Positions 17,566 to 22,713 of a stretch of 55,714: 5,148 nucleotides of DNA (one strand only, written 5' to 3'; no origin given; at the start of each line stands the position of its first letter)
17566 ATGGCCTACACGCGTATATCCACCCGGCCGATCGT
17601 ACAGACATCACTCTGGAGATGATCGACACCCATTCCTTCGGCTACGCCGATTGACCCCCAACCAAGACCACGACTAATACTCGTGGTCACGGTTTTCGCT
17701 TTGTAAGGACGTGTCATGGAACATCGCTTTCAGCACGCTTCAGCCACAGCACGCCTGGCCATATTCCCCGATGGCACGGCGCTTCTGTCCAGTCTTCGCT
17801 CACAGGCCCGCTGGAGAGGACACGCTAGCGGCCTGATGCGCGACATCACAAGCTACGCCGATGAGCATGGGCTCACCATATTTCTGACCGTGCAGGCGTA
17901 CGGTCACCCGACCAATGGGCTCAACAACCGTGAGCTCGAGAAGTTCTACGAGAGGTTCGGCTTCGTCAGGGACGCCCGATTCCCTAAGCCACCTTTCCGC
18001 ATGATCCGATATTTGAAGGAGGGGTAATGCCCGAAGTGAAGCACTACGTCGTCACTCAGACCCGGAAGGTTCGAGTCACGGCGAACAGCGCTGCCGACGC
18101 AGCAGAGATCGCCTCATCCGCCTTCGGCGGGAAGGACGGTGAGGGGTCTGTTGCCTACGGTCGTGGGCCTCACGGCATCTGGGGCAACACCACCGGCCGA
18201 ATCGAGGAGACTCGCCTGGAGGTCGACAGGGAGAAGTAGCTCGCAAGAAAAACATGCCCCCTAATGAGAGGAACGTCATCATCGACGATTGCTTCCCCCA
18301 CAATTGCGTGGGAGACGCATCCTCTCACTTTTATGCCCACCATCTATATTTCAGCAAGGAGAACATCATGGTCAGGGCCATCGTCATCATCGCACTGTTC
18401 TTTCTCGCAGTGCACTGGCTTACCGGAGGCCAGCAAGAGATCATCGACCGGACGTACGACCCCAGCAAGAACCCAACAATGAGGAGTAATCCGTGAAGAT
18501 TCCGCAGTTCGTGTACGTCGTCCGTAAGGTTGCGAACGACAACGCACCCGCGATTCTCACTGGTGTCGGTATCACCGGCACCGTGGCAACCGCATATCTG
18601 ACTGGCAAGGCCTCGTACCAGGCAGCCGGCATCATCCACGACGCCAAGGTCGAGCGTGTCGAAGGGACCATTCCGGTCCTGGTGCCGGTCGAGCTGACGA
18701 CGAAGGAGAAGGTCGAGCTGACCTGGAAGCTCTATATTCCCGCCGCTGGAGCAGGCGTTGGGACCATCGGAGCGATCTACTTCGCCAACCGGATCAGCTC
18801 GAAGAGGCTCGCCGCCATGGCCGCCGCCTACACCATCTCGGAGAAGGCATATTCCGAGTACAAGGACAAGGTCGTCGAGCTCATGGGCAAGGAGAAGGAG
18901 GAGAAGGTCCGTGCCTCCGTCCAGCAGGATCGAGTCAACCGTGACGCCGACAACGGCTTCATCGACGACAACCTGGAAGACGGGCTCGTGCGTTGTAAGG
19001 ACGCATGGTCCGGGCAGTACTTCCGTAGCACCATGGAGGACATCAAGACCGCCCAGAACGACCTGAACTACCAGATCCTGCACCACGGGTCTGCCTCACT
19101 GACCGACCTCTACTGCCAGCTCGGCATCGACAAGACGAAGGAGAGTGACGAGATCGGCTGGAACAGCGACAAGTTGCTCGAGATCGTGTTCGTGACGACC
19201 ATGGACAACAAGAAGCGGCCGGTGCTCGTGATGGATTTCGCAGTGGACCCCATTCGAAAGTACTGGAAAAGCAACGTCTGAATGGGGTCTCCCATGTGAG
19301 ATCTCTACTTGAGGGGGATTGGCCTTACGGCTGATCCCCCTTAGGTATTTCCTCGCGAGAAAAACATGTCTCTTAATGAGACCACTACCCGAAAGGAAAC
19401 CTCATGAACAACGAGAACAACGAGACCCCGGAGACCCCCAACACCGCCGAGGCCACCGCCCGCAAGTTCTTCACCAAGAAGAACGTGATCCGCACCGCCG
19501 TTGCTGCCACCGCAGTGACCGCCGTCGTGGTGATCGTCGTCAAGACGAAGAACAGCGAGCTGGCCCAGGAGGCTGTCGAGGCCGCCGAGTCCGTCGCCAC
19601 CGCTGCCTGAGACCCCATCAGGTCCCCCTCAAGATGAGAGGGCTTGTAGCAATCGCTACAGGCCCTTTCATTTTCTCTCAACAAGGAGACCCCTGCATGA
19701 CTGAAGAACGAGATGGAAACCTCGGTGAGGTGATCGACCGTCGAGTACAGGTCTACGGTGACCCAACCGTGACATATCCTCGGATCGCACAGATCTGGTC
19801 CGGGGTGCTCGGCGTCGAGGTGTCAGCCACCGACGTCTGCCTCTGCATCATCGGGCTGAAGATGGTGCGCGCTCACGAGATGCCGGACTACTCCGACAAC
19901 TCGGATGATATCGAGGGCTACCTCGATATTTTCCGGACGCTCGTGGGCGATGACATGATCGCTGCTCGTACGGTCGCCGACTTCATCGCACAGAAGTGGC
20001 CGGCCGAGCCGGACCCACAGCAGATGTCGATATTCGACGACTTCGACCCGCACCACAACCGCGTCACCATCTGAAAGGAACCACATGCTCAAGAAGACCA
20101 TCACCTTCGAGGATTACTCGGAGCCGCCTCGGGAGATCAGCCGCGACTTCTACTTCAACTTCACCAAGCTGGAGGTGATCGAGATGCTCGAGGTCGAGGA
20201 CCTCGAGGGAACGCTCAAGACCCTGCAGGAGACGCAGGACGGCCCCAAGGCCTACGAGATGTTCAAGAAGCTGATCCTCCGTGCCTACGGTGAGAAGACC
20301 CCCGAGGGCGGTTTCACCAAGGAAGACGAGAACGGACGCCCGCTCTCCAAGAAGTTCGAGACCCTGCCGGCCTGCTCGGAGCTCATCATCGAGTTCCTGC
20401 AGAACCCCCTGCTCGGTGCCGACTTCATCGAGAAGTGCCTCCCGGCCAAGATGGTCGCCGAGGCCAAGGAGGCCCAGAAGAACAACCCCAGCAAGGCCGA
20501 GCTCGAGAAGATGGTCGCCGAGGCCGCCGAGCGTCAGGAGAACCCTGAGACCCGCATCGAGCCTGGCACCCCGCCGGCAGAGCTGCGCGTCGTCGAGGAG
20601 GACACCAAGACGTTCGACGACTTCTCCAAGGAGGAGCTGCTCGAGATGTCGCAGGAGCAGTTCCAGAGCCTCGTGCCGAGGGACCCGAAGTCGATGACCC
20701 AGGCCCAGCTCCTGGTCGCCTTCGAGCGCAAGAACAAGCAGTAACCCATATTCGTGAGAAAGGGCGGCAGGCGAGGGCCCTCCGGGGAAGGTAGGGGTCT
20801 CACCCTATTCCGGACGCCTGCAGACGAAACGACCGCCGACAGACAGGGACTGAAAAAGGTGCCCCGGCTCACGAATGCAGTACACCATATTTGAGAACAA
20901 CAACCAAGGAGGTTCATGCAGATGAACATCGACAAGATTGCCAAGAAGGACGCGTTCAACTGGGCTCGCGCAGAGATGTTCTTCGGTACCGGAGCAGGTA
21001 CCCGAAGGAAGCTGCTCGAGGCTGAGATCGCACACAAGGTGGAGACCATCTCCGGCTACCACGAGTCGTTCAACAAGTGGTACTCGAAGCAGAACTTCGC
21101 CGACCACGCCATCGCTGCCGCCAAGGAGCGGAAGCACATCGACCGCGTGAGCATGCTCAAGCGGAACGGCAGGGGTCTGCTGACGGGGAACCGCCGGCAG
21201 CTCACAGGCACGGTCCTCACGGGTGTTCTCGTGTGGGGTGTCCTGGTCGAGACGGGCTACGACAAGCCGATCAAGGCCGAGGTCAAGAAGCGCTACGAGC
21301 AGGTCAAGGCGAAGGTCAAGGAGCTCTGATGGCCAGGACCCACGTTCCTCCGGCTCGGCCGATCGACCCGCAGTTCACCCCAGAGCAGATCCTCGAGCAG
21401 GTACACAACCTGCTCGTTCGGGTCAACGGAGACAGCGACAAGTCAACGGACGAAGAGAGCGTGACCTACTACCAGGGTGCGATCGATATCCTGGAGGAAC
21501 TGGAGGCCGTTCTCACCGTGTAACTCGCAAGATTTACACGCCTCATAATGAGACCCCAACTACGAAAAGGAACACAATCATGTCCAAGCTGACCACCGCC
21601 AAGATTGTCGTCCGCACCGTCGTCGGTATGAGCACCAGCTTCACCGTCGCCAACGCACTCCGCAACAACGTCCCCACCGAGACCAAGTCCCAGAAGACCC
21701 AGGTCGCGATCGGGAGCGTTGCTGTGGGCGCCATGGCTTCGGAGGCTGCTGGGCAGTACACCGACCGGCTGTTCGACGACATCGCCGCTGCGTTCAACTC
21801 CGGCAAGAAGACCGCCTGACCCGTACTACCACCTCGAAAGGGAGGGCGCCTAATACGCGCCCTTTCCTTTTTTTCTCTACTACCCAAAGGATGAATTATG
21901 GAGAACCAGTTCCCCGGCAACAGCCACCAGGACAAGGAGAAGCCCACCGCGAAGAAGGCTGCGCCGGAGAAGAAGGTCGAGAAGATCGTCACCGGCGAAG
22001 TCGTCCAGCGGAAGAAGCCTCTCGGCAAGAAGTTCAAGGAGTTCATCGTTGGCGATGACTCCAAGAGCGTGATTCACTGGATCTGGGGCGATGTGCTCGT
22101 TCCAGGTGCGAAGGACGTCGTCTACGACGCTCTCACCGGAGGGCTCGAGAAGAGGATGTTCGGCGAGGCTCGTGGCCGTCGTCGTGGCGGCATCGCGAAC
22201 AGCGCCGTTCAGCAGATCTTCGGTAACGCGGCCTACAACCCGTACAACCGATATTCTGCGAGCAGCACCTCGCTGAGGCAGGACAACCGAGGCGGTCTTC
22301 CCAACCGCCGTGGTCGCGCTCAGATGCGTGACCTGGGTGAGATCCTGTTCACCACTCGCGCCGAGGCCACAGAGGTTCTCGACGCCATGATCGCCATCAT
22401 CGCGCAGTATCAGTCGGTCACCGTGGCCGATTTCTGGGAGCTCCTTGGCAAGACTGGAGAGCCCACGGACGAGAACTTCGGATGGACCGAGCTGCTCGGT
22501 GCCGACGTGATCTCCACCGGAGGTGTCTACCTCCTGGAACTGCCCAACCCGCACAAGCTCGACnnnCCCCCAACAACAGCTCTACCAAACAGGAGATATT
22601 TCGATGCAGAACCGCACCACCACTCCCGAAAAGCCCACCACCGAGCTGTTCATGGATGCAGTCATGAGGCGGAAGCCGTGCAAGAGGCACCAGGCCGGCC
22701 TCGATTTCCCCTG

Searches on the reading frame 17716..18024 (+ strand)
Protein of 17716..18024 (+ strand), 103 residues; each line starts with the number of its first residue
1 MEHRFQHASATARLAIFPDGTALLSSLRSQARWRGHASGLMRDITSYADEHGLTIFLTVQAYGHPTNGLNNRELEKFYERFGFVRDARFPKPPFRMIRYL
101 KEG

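Call 53: search_protein_families(library=phrogs, proteins=[window:17716-18024:+], max_evalue=0.00001)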
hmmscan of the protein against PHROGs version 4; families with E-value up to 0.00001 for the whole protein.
window:17716-18024:+ (103 aa): 1 family
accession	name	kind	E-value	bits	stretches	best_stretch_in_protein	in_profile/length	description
phrog_14082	-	unknown function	3.5e-17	63.4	1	5-87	8-89/104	-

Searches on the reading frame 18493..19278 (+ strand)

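Call 53: search_protein_families(library=phrogs, proteins=[window:18493-19278:+], max_evalue=0.00001)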
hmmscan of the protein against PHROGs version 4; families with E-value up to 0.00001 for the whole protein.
window:18493-19278:+ (262 aa): 1 family
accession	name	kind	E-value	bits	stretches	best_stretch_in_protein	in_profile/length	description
phrog_2152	-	unknown function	9.6e-76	255.7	1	5-259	7-271/273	-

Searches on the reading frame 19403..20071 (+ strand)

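Call 53: search_protein_families(library=phrogs, proteins=[window:19403-20071:+], max_evalue=0.00001)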
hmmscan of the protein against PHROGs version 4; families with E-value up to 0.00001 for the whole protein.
window:19403-20071:+ (223 aa): 4 families
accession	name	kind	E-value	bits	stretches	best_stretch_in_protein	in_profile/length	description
phrog_474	-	other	5.3e-14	53.8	1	110-174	140-204/274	phosphofructokinase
phrog_1167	-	other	9.2e-10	40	1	114-179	18-83/169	phosphofructokinase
phrog_1597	-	unknown function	5.5e-09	37.7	1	113-174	112-173/189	-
phrog_6328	-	unknown function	1.7e-08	36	1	110-174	170-235/249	-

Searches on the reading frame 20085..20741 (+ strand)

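Call 53: search_protein_families(library=phrogs, proteins=[window:20085-20741:+], max_evalue=0.00001)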
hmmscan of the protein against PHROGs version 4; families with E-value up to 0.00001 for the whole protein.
window:20085-20741:+ (219 aa): 1 family
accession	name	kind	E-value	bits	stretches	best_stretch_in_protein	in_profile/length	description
phrog_4282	-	unknown function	8.1e-27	95.1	1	1-143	1-135/167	-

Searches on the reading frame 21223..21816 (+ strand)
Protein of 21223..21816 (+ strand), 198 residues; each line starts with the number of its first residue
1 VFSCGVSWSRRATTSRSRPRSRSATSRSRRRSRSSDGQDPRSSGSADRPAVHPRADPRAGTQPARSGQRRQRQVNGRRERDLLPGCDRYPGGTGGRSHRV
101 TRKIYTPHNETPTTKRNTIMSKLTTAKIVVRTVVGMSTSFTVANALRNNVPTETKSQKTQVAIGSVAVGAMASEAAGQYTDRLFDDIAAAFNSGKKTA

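Call 53: search_protein_families(library=phrogs, proteins=[window:21223-21816:+], max_evalue=0.00001)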
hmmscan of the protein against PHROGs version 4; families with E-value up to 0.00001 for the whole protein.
window:21223-21816:+ (198 aa): 1 family
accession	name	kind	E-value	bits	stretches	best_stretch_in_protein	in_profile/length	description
phrog_7539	-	unknown function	2.4e-16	60.4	1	118-196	3-82/99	-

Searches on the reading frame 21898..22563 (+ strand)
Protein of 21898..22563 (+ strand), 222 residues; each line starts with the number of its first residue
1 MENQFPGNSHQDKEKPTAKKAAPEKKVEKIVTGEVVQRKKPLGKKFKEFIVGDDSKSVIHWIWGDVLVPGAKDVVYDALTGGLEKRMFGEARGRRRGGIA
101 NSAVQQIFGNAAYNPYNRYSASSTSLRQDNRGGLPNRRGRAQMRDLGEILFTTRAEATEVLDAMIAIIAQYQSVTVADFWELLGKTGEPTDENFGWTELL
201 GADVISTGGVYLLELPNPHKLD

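Call 53: search_protein_families(library=phrogs, proteins=[window:21898-22563:+], max_evalue=0.00001)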
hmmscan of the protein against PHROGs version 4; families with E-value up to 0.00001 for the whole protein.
window:21898-22563:+ (222 aa): 1 family
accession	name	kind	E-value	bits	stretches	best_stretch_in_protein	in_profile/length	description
phrog_4079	-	unknown function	2.2e-57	196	1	3-221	2-213/214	-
